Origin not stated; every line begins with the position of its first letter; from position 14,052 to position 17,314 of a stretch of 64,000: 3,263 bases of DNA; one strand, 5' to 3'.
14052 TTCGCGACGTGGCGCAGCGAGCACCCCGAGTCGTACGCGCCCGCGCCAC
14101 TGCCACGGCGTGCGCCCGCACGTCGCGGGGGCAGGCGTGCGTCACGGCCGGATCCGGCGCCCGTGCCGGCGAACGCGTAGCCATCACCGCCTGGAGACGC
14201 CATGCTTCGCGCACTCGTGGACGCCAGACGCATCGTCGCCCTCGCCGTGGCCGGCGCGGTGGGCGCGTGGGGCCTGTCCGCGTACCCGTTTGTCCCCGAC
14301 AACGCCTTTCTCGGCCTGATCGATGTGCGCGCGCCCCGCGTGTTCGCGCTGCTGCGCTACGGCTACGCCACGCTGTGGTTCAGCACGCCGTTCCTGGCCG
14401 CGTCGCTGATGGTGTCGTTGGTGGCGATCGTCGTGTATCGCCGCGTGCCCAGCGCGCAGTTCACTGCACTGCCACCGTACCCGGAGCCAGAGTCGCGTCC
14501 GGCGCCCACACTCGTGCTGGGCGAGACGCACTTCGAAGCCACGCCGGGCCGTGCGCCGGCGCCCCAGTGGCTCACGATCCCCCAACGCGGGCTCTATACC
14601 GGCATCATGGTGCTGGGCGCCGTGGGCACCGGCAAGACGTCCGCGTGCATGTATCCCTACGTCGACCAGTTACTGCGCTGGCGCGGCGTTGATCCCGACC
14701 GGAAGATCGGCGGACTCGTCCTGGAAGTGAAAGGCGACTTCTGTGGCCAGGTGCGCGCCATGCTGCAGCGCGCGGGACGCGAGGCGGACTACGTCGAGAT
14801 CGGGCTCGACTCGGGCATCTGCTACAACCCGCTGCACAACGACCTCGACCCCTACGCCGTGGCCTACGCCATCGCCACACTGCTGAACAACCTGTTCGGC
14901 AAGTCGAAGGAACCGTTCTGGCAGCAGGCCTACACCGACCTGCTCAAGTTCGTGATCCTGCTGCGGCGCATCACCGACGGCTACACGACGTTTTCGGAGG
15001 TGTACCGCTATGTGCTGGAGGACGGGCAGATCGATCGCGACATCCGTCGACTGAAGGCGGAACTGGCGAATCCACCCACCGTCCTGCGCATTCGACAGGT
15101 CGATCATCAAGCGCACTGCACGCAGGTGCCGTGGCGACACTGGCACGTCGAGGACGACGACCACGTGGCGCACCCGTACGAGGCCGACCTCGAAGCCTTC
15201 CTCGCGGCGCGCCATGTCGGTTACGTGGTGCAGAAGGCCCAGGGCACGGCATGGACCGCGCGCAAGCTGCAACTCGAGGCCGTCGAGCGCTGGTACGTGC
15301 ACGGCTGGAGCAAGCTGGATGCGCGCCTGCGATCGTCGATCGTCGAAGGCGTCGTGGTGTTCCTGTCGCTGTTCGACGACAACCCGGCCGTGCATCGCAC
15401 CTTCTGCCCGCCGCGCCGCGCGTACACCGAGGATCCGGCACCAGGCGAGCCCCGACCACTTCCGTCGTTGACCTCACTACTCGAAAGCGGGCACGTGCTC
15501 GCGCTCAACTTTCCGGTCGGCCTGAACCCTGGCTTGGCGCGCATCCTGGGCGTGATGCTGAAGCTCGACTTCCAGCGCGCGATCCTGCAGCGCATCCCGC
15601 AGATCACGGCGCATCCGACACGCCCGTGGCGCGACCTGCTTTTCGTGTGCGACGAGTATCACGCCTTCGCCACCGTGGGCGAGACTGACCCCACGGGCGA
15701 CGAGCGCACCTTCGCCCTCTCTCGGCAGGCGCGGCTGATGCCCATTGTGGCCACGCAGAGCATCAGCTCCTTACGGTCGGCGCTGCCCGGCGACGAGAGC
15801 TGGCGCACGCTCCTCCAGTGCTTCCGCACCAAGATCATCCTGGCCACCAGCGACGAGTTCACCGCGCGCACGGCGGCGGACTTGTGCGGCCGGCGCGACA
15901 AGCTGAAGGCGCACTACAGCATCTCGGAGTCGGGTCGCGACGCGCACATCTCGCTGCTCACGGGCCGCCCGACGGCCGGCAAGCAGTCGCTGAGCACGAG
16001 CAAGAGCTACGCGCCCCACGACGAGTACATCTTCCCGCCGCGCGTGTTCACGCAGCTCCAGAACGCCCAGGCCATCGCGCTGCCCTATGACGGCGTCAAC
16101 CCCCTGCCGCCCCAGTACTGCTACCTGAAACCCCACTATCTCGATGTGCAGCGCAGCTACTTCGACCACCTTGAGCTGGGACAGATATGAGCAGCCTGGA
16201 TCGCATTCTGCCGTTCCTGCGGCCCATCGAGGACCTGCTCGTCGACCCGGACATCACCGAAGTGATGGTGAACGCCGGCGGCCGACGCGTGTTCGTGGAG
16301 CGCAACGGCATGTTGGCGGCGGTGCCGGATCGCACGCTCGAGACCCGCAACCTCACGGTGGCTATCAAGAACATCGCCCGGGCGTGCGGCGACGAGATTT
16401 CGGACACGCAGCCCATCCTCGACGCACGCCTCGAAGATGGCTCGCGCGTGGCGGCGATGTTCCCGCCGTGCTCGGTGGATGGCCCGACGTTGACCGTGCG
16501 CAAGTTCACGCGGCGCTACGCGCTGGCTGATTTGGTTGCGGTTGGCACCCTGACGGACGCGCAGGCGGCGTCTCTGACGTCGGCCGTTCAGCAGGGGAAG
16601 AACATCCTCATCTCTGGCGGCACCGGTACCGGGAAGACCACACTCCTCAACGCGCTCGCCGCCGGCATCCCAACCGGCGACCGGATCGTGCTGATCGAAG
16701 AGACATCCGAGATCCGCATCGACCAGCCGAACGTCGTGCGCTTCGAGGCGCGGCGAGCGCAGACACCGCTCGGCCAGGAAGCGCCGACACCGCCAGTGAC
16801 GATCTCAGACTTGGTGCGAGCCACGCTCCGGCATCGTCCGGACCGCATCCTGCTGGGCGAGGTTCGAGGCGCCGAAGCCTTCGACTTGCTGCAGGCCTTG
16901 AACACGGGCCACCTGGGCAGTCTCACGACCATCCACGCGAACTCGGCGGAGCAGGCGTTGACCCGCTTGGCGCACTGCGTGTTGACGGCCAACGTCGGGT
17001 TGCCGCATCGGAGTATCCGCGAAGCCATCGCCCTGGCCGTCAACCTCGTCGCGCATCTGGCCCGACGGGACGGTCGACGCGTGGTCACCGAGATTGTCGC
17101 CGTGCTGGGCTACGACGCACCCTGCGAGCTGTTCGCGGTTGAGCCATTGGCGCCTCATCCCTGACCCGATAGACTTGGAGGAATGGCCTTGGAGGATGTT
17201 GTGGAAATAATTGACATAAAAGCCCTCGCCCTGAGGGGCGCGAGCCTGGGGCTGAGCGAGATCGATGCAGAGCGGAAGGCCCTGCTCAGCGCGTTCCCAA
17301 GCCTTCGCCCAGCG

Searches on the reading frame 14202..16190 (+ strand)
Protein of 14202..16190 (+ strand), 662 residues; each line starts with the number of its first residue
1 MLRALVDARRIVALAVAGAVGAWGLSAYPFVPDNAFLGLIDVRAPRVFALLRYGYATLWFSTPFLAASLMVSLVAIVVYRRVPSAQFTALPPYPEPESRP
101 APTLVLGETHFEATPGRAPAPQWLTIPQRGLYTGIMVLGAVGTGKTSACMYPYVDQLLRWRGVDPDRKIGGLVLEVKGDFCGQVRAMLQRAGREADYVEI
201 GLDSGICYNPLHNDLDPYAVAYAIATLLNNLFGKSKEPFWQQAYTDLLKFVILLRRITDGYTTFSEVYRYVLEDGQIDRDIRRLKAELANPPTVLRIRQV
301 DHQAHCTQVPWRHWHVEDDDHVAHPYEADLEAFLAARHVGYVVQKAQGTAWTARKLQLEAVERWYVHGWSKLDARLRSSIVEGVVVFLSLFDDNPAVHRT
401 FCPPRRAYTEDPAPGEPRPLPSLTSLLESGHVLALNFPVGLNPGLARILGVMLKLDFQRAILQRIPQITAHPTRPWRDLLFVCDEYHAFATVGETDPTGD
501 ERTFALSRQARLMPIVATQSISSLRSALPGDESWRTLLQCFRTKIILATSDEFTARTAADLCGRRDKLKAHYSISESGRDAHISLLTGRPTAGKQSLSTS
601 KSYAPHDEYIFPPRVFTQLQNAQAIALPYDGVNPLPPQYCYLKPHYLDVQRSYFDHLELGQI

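Call 54: search_protein_families(library=pfam, proteins=[window:14202-16190:+], max_evalue=0.001)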
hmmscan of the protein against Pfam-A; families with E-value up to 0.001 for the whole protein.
window:14202-16190:+ (662 aa): 2 families
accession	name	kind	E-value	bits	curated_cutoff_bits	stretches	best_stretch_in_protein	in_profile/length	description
PF10412.15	TrwB_AAD_bind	-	1.6e-09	37.6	20.5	1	470-581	237-342/387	Type IV secretion-system coupling protein DNA-binding domain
PF12696.13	TraG-D_C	-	1.8e-08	34.8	22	1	479-578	2-95/126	TraM recognition site of TraD and TraG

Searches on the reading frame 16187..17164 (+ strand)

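Call 54: search_protein_families(library=pfam, proteins=[window:16187-17164:+], max_evalue=0.001)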
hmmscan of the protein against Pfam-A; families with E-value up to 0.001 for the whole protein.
window:16187-17164:+ (325 aa): 7 families
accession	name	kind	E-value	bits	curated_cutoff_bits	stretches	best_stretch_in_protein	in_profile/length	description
PF00437.27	T2SSE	-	4.3e-47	161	24.9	1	13-293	7-279/370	Type II/IV secretion system protein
PF13191.12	AAA_16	-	5e-05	24.3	32.6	1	131-239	16-98/167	AAA ATPase domain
PF00005.33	ABC_tran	-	8.5e-05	23.6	25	1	131-169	5-44/137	ABC transporter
PF13521.12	AAA_28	-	9e-05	23.2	27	1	140-160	2-22/164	AAA domain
PF13604.12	AAA_30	-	0.00034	20.8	27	1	122-165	2-46/191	AAA domain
PF02492.25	cobW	-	0.00046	20.3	20.7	0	140-183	3-47/180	CobW/HypB/UreG, nucleotide-binding domain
PF13476.12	AAA_23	-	0.0009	20.4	27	0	140-161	22-43/201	AAA domain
